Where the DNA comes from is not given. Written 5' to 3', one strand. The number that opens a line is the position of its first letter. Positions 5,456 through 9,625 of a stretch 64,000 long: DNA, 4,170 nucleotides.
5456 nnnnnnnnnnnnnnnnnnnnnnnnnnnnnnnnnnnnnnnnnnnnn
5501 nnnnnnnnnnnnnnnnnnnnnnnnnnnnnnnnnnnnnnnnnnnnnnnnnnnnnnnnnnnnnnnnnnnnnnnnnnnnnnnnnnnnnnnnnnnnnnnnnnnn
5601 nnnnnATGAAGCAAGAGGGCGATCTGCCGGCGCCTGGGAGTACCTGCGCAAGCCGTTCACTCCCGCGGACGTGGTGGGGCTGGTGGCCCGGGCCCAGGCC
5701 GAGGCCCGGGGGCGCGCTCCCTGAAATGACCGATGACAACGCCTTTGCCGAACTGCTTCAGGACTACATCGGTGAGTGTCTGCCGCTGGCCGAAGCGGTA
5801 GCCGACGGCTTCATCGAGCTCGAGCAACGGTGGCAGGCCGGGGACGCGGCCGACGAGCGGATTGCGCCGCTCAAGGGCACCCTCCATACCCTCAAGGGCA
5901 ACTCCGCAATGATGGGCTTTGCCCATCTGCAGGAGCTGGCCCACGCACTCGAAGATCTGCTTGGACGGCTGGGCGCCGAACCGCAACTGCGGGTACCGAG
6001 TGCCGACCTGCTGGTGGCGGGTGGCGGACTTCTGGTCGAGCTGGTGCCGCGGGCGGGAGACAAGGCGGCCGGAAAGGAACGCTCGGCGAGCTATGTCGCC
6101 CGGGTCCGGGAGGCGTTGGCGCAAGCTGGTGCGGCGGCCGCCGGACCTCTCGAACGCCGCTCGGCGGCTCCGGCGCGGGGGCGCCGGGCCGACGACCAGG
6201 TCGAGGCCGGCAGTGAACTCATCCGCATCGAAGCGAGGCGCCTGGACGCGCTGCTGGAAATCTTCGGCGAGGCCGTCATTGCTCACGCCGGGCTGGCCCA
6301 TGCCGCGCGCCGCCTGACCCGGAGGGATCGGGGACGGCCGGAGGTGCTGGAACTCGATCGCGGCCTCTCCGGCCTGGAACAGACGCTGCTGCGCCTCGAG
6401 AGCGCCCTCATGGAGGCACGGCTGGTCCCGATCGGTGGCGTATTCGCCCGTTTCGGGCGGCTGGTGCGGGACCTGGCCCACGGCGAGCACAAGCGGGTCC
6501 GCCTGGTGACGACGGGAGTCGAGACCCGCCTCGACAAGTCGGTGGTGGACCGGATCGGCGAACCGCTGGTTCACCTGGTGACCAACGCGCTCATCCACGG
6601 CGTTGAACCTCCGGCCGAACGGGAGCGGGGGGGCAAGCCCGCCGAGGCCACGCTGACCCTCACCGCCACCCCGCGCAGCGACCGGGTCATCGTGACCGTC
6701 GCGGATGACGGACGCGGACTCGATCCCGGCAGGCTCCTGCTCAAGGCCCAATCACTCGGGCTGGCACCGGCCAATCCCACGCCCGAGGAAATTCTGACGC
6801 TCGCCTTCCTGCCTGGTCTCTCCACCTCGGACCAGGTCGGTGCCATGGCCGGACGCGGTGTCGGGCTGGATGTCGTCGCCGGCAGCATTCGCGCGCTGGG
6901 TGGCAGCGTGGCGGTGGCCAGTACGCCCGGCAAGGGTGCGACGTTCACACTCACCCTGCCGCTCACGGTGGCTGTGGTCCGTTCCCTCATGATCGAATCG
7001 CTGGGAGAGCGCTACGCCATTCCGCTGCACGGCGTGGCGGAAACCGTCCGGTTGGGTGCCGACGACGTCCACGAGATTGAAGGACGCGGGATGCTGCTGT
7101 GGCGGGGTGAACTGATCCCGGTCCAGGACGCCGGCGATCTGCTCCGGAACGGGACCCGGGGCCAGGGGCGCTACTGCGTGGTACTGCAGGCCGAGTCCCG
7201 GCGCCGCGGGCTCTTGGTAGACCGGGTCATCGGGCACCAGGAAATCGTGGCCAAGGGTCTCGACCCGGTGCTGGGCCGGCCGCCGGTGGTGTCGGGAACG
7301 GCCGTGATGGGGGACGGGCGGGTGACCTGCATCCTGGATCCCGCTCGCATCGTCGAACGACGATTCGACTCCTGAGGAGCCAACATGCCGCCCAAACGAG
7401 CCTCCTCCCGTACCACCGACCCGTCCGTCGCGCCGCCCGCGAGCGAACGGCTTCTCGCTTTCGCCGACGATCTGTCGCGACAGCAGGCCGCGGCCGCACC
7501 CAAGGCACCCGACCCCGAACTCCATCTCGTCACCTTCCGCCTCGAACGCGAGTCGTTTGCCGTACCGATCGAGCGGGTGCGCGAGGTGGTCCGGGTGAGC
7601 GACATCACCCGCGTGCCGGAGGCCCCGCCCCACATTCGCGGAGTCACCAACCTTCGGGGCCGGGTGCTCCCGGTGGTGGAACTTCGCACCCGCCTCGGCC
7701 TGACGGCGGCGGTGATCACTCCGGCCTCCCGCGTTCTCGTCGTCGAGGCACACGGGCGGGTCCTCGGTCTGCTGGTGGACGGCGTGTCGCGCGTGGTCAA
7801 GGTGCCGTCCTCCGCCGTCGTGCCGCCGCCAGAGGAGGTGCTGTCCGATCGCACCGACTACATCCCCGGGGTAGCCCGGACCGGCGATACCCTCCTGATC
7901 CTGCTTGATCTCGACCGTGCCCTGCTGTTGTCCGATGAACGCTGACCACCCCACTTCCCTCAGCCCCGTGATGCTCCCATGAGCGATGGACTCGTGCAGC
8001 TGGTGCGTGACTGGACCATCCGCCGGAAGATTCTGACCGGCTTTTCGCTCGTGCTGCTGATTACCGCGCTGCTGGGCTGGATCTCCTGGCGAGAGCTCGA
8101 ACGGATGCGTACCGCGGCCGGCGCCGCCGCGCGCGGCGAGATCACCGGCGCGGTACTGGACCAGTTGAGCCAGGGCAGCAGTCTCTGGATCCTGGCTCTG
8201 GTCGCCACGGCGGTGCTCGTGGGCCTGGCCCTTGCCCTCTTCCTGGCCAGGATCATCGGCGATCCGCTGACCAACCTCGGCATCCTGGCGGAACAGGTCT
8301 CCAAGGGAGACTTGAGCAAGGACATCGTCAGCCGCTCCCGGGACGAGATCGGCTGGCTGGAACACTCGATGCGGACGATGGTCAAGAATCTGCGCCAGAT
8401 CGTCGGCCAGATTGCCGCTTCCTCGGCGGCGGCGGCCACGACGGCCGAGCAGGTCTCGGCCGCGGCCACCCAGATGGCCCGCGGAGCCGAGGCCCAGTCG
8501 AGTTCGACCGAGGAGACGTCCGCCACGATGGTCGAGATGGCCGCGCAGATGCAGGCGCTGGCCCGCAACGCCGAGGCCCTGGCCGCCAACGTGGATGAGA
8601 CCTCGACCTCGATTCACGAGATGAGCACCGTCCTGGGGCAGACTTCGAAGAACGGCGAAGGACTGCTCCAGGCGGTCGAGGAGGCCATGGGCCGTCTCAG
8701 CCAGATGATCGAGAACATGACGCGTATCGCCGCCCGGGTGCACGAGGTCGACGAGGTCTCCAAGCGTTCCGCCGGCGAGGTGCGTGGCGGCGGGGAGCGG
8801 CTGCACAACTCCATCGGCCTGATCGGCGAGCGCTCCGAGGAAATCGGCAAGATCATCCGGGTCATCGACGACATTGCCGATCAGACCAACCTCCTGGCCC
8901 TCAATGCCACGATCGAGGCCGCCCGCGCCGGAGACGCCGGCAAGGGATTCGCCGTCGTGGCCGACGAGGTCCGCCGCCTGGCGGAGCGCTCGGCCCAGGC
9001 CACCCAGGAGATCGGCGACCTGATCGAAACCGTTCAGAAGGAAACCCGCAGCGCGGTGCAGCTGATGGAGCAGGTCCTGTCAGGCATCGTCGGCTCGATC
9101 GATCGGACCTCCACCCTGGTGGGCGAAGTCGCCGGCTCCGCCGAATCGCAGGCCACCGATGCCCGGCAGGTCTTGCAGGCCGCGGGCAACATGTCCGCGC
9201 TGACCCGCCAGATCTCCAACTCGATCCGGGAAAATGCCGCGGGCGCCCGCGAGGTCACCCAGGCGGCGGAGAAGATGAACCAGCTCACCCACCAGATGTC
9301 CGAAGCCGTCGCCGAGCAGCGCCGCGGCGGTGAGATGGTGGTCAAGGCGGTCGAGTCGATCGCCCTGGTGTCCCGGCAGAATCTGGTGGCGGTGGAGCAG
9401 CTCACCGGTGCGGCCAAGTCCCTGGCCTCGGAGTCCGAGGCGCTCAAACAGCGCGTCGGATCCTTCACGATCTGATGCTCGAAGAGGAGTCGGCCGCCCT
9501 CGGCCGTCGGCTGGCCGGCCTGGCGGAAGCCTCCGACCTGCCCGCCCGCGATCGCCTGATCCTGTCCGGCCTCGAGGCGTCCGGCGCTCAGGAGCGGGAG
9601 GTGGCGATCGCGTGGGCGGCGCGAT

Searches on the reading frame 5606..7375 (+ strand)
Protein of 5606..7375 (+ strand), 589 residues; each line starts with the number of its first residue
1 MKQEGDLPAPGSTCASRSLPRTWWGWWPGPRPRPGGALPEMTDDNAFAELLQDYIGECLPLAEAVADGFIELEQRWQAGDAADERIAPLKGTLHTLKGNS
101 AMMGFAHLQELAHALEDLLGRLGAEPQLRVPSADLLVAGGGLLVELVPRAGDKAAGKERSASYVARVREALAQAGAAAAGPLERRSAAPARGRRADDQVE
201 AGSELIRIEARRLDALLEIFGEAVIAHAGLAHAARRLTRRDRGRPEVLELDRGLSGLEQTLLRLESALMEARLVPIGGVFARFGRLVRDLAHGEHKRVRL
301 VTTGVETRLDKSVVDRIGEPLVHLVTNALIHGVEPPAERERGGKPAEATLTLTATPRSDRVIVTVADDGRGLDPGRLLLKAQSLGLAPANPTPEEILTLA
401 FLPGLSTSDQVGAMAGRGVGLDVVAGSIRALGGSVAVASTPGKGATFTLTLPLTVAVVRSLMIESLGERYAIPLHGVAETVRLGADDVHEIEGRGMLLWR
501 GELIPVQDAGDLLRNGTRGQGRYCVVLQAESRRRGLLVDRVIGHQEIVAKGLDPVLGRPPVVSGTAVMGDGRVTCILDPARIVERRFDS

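Call 32: search_protein_families(library=pfam, proteins=[window:5606-7375:+])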
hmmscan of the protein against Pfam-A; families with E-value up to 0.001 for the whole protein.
window:5606-7375:+ (589 aa): 4 families
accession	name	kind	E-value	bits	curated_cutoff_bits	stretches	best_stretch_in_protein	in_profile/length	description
PF01584.24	CheW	-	4.9e-23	81.7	23.5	1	461-585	3-136/138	CheW-like domain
PF02518.31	HATPase_c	-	3.8e-15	56.7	26.4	1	321-454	10-110/111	Histidine kinase-, DNA gyrase B-, and HSP90-like ATPase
PF01627.28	Hpt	-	2.3e-10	41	24.6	1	49-126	1-65/84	Hpt domain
PF02895.20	H-kinase_dim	-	1.6e-07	32.1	23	1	203-270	1-67/68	Signal transducing histidine kinase, homodimeric domain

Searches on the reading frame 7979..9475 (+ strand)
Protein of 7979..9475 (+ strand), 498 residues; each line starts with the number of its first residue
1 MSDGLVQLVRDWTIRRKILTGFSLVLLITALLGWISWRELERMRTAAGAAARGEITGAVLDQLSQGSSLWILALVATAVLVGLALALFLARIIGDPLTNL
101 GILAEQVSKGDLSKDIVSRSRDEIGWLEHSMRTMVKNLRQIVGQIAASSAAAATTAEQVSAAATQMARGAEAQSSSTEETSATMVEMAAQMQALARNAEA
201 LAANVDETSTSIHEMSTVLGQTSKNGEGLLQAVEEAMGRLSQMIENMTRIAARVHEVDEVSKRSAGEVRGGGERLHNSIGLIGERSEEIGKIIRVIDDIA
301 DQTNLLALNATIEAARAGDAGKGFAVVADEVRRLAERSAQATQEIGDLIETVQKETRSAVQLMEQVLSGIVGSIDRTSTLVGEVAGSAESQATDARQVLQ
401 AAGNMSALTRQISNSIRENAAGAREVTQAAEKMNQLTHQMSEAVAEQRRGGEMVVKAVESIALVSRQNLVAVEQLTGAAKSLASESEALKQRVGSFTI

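Call 32: search_protein_families(library=pfam, proteins=[window:7979-9475:+])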
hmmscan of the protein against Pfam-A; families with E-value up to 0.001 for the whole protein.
window:7979-9475:+ (498 aa): 5 families
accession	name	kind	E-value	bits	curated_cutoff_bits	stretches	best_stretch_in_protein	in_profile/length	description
PF00015.26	MCPsignal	-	3.4e-40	138.1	34.6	1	262-437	5-172/172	Methyl-accepting chemotaxis protein (MCP) signalling domain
PF00672.30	HAMP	-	1e-08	35.8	25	1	88-140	1-53/53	HAMP domain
PF07264.17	EI24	-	1.5e-06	28.9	32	1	4-128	5-106/199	Sulfate transporter CysZ/Etoposide-induced protein 2.4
PF16746.10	BAR_3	-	0.0002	21.5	31.7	0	117-200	17-99/235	BAR domain of APPL family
PF10046.14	BLOC1_2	-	0.00022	22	33.4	0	187-263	11-90/96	Biogenesis of lysosome-related organelles complex-1 subunit 2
